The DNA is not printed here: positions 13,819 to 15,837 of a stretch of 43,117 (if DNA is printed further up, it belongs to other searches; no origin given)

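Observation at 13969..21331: Nine-gene overlap-coupled operon: an SF1 helicase-type ATPase heads a reduced type IV pilus/pseudopilus module in the core genome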

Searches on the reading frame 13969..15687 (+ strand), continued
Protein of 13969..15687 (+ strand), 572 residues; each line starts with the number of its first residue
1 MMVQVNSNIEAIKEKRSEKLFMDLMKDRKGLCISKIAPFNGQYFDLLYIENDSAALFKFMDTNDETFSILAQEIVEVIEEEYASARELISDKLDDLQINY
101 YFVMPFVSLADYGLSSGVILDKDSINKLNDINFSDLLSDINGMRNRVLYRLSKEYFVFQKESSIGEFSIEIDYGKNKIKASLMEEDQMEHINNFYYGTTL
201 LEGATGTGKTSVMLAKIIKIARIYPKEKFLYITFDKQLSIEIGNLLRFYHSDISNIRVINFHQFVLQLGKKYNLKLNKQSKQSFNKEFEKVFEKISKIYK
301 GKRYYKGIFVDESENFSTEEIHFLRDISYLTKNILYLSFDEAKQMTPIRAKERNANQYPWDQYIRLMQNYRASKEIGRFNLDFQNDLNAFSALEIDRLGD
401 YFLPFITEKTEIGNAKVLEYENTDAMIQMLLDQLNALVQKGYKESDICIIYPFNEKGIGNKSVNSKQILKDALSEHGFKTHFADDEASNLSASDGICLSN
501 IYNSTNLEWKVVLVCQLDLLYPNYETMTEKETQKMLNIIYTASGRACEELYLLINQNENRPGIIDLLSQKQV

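Call 53: search_protein_families(library=padloc, proteins=[window:13969-15687:+, P0213, L086:1184-2716:+, L112:9327-10427:+, L145:9933-13364:+, L096:9832-11739:+, L132:15797-17401:+, P0203, P0210], max_evalue=0.001)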
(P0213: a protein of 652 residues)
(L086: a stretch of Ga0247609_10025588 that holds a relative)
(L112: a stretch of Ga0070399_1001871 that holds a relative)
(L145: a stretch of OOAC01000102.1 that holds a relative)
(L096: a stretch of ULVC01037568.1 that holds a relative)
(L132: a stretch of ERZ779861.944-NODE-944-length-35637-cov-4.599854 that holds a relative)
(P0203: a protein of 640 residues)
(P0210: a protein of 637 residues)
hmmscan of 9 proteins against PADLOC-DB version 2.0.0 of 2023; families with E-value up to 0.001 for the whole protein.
window:13969-15687:+ (572 aa): 4 families
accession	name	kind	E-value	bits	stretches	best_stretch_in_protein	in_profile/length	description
PDLC01087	C3a187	-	8e-17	59.3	1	68-554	129-543/559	NERD+UvrD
PDLC00132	GajB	-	1e-11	42.2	2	474-554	519-600/625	UrvD helicase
PDLC04140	mad8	-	4.3e-05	21.2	1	197-305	28-124/314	mads_8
PDLC01439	typeIV_DinG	-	7.2e-05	19.6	1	199-308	37-120/575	CAS-IV-A; associated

P0213 (652 aa): 17 families
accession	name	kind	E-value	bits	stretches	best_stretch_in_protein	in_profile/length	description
PDLC01087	C3a187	-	6.6e-43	145.4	1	13-635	15-551/559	NERD+UvrD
PDLC00132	GajB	-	1.3e-18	65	2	222-323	3-103/625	UrvD helicase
PDLC00127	GajB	-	9.6e-17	58.7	2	221-311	7-97/594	UrvD helicase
PDLC03802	RTasHel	-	6.6e-14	49.7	2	222-309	5-93/675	DRT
PDLC00117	GajB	-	2.2e-11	41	1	216-309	9-103/604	UrvD helicase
PDLC00122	GajB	-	4.2e-11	40.4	2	295-436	111-248/502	UrvD helicase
PDLC00109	GajB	-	1.1e-10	38.6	1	339-434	169-254/647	UrvD helicase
PDLC03002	Helicase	-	4.4e-10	36.5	1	323-372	310-357/707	-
PDLC00103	GajB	-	6.2e-10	36.6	1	336-509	202-358/612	UrvD helicase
PDLC00148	GajB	-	7.7e-09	33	1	238-306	3-68/369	UrvD helicase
PDLC00114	GajB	-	2.8e-08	30.8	1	223-316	8-103/635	UrvD helicase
PDLC00104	GajB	-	8e-08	29.5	1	224-311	5-94/574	UrvD helicase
PDLC00123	GajB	-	2.8e-07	27.5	0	222-261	4-41/540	UrvD helicase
PDLC00120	GajB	-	3.4e-07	27.8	0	478-635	300-441/458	UrvD helicase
PDLC00131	GajB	-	7.8e-06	23.1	0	222-257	24-57/647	UrvD helicase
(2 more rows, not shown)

L086:1184-2716:+ (510 aa): 0 families

L112:9327-10427:+ (366 aa): 0 families

L145:9933-13364:+ (1143 aa): 10 families
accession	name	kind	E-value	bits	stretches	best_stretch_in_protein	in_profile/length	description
PDLC02576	DrmA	-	1.1e-137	458.5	1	197-1142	253-1219/1235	DrmA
PDLC02575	DrmA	-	2.6e-95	318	1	346-1041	12-721/837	DrmA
PDLC02571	DrmA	-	1.5e-62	209.5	2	634-1054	765-1177/1282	DrmA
PDLC02567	DrmA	-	7.7e-52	173.7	2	435-738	989-1304/1750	DrmA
PDLC02577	DrmA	-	4.6e-35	118.9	1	508-1037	12-564/697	DrmA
PDLC02568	DrmA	-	2.2e-26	90.7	2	636-756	83-191/611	DrmA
PDLC02573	DrmA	-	3.2e-18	63.2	1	451-1038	361-903/1018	DrmA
PDLC02574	DrmA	-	1.7e-17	61.3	1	932-1037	36-141/269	DrmA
PDLC02569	DrmA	-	4.1e-08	29.5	1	929-1018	826-919/1095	DrmA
PDLC02570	DrmA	-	6.1e-07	26.1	1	934-1085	583-727/851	DrmA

L096:9832-11739:+ (635 aa): 5 families
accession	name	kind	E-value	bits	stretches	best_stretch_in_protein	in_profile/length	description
PDLC02582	DrmB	-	3.1e-58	195.9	2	362-634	379-645/649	DrmB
PDLC02583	DrmB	-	1.7e-19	68.3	1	396-621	379-605/606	DrmB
PDLC02584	DrmB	-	1.1e-08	32.4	1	507-626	305-439/445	DrmB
PDLC02579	DrmB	-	9.1e-08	29.4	1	508-619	175-303/314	DrmB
PDLC02581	DrmB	-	1.1e-05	22.1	1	362-607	290-531/585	DrmB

L132:15797-17401:+ (534 aa): 12 families
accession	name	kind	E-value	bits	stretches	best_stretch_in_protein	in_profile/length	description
PDLC03813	RTasNERD-Hel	-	5e-45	152.6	1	6-528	1-508/519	DRT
PDLC01087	C3a187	-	4.3e-19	66.8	2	20-282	16-255/559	NERD+UvrD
PDLC02350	AbiO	-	1.6e-09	35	1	218-373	183-303/468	AbiO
PDLC00125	GajB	-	4.1e-09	33.7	1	325-375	227-277/669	UrvD helicase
PDLC02372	Nhi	-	6.4e-09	33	1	217-401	186-339/470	-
PDLC00135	GajB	-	4.1e-08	30.6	1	325-377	168-221/603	UrvD helicase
PDLC03002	Helicase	-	6.2e-06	22.7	1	324-373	328-375/707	-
PDLC00113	GajB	-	2.1e-05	21.3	0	325-373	174-223/579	UrvD helicase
PDLC03921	MkoA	-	0.00067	15.4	0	22-124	13-107/1607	-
PDLC00120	GajB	-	0.0007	16.8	0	327-349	156-178/458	UrvD helicase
PDLC00122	GajB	-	0.00082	16.4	0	491-528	427-469/502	UrvD helicase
PDLC00104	GajB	-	0.00092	16.1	0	232-294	11-76/574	UrvD helicase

P0203 (640 aa): 23 families
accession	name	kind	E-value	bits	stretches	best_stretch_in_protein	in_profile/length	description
PDLC01087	C3a187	-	2.1e-43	147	1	11-615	10-550/559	NERD+UvrD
PDLC00132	GajB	-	1.5e-20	71.4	3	515-604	511-598/625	UrvD helicase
PDLC00117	GajB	-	6.2e-20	69.2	3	539-607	511-575/604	UrvD helicase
PDLC00103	GajB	-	1.2e-17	62.1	2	341-527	210-375/612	UrvD helicase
PDLC00127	GajB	-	2.8e-17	60.5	2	529-604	492-564/594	UrvD helicase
PDLC03802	RTasHel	-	4e-16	57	2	337-427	187-272/675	DRT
PDLC00123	GajB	-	8.5e-15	52.3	1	540-631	439-532/540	UrvD helicase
PDLC00120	GajB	-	1.1e-12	45.8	2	517-605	347-430/458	UrvD helicase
PDLC00116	GajB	-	1e-11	42.3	1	343-428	160-243/557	UrvD helicase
PDLC00114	GajB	-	1.3e-11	41.8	2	221-311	8-100/635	UrvD helicase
PDLC00104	GajB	-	4.4e-10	36.9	1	538-606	499-563/574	UrvD helicase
PDLC00138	GajB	-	7.5e-10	36.1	1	523-608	484-569/581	UrvD helicase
PDLC00122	GajB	-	1.9e-09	35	1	339-428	159-247/502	UrvD helicase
PDLC00144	GajB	-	3.5e-09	33.8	1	528-565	453-490/559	UrvD helicase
PDLC00135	GajB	-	2e-08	31.6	1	326-384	155-212/603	UrvD helicase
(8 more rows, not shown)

P0210 (637 aa): 7 families
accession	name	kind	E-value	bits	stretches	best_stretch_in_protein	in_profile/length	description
PDLC01087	C3a187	-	2.4e-30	103.9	1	177-624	165-547/559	NERD+UvrD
PDLC00132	GajB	-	4.6e-18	63.2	2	227-325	4-101/625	UrvD helicase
PDLC00117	GajB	-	3e-11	40.5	1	540-634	504-588/604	UrvD helicase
PDLC00122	GajB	-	1e-09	35.8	2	299-445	111-257/502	UrvD helicase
PDLC00104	GajB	-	4.6e-06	23.6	0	240-314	15-93/574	UrvD helicase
PDLC00148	GajB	-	8.1e-06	23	0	242-282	3-39/369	UrvD helicase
PDLC00130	GajB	-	0.00018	17.9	0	524-635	484-583/589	UrvD helicase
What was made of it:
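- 13969..15687 (+): hel: a 572-aa protein with a NERD-like (PD-(D/E)xK-fold) N-terminal domain (about residues 1-185) and a compact, divergent UvrD-like SF1 ATPase core. PADLOC 'NERD+UvrD' at 8e-17 (call 53).
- Closest known: NERD+UvrD helicases of defence islands. Same: A PADLOC hit at 8e-17 covering residues 68-554 (call 53).
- hel matches the PADLOC 'NERD+UvrD' model (8e-17) and GajB models (1e-11) (call 53).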

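Call 76: search_protein_families(library=pfam, proteins=[L086:1184-2716:+, L112:9327-10427:+, L018:4034-4444:+, P0213], max_evalue=0.001)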
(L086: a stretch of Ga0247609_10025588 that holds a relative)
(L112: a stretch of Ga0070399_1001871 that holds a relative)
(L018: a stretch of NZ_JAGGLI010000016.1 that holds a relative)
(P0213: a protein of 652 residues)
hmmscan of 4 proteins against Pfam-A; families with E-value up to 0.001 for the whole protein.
L086:1184-2716:+ (510 aa): 2 families
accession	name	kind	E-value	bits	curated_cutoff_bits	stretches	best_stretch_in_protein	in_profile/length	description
PF13589.12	HATPase_c_3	-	3.9e-10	40.3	25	1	26-130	8-106/137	Histidine kinase-, DNA gyrase B-, and HSP90-like ATPase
PF02518.31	HATPase_c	-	0.00016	22.6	26.4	1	26-113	11-84/111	Histidine kinase-, DNA gyrase B-, and HSP90-like ATPase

L112:9327-10427:+ (366 aa): 1 family
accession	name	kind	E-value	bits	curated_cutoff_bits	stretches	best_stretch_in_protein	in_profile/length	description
PF03961.19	FapA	-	2.1e-06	28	31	1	30-114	11-91/272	Flagellar Assembly Protein A beta solenoid domain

L018:4034-4444:+ (136 aa): 1 family
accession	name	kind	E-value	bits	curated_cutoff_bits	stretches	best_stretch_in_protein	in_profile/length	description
PF07963.17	N_methyl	-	6.5e-05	22.8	21.2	1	7-32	1-26/27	Prokaryotic N-terminal methylation motif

P0213 (652 aa): 5 families
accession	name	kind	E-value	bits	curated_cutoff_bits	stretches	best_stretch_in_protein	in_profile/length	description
PF00580.27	UvrD-helicase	-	1.9e-12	47.9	23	1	224-328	2-110/271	UvrD/REP helicase N-terminal domain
PF13245.12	AAA_19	-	1.4e-08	35.4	25.1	1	230-389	4-130/134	AAA domain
PF13361.12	UvrD_C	-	6.4e-07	29.6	25.6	0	416-509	2-83/350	UvrD-like helicase C-terminal domain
PF25199.1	nSTAND_NTPase5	-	5.8e-05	23.4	34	0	239-271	44-75/145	Novel STAND NTPase 5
PF13538.12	UvrD_C_2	-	0.00022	21.5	27.4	0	607-624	35-52/52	UvrD-like helicase C-terminal domain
